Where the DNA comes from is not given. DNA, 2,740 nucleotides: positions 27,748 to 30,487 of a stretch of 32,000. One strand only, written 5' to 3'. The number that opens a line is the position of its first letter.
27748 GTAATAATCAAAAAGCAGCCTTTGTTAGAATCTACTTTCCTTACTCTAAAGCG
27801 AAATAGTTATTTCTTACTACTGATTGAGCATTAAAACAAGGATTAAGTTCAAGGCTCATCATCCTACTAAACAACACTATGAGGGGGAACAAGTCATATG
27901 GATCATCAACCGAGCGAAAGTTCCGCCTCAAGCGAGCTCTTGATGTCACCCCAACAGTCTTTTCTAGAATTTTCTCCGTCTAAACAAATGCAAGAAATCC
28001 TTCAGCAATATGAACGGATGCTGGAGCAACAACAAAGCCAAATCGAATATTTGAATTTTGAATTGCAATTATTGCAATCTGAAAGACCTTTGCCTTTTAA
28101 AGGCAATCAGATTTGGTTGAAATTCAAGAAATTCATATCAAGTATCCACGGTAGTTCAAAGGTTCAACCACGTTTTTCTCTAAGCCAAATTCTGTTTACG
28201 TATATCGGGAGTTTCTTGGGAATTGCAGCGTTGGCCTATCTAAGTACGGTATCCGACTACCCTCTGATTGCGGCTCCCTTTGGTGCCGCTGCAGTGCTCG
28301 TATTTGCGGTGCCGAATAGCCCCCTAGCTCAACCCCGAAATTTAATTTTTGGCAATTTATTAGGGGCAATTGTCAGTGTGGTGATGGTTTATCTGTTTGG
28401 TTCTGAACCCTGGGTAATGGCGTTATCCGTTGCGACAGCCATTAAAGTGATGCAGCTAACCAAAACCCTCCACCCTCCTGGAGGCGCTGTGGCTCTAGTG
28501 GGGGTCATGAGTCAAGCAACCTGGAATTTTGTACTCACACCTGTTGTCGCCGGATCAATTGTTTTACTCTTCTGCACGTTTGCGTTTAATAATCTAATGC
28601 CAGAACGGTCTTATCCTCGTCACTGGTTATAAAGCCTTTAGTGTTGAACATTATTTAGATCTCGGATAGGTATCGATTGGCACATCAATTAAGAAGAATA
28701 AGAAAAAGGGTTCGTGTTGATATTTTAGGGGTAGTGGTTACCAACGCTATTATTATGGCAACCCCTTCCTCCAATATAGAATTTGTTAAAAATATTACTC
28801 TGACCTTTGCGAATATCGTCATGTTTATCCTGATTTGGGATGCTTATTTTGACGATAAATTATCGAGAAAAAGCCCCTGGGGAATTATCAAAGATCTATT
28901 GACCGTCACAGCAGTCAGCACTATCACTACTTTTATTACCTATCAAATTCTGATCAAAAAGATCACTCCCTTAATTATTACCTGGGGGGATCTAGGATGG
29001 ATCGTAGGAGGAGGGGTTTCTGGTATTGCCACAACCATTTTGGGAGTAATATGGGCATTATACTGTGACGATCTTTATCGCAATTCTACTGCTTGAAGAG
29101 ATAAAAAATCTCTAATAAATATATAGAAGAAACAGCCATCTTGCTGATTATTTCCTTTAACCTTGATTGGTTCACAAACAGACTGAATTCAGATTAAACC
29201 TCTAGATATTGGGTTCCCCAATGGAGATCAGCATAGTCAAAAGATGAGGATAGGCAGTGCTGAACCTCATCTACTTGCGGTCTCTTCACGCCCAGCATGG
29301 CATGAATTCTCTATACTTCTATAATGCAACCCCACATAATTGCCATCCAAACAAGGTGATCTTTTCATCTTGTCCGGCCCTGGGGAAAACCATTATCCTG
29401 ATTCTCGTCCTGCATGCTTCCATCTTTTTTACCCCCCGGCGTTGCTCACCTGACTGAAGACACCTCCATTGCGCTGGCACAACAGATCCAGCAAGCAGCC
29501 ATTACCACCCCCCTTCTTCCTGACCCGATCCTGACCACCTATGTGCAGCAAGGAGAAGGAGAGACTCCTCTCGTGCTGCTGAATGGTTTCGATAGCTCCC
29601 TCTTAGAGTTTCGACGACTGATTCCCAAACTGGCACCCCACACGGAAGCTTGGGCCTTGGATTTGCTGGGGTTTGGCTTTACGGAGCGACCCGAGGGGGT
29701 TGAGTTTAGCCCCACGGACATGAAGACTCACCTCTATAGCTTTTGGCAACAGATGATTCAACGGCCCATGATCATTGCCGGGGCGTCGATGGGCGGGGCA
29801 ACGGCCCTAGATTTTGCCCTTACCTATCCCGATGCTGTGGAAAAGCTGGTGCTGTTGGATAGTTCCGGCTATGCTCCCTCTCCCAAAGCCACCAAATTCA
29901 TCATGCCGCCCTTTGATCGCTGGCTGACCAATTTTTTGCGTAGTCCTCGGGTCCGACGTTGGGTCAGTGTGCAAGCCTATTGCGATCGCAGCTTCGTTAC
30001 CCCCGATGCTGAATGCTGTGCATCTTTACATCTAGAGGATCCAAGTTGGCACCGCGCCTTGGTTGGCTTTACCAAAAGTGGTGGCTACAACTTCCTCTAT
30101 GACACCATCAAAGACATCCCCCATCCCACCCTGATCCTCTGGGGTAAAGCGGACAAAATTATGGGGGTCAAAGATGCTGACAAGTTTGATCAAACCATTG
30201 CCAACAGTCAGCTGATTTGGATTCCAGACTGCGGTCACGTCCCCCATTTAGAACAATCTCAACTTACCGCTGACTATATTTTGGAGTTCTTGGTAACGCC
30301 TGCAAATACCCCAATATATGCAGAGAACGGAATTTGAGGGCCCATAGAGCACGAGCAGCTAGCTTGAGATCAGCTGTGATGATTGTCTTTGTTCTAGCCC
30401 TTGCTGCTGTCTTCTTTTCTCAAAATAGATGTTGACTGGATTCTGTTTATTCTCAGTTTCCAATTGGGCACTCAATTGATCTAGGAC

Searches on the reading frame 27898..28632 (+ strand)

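Call 48: search_protein_families(library=pfam, proteins=[window:27898-28632:+], max_evalue=0.001)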
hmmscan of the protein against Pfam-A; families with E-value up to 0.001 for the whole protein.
window:27898-28632:+ (244 aa): 2 families
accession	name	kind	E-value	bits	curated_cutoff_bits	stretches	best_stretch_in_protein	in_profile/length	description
PF04982.19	TM_HPP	-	1.9e-52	177.4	27.2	1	91-240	2-157/157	HPP, transmembrane region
PF13515.12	FUSC_2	-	0.00054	20.5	25.6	0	149-204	39-92/126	Fusaric acid resistance protein-like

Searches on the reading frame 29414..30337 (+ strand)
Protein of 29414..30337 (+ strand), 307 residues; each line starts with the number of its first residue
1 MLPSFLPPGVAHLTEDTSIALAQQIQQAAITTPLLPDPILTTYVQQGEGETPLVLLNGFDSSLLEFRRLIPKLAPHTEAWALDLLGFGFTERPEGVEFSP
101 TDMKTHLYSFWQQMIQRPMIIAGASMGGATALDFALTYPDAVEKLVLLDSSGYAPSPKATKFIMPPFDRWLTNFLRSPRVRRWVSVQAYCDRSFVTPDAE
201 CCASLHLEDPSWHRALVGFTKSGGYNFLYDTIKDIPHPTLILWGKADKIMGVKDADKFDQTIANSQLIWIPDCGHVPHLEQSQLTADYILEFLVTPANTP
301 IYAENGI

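Call 48: search_protein_families(library=pfam, proteins=[window:29414-30337:+], max_evalue=0.001)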
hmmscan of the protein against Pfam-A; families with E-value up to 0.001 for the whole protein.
window:29414-30337:+ (307 aa): 3 families
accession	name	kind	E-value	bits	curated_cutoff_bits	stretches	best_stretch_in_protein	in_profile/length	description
PF00561.26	Abhydrolase_1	-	4.8e-24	85.8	25.8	1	52-280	2-243/245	alpha/beta hydrolase fold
PF12697.13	Abhydrolase_6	-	4.7e-21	76.9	26.3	1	53-287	1-216/217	Alpha/beta hydrolase family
PF12146.15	Hydrolase_4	-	1e-16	61.4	27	1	53-281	7-238/239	Serine aminopeptidase, S33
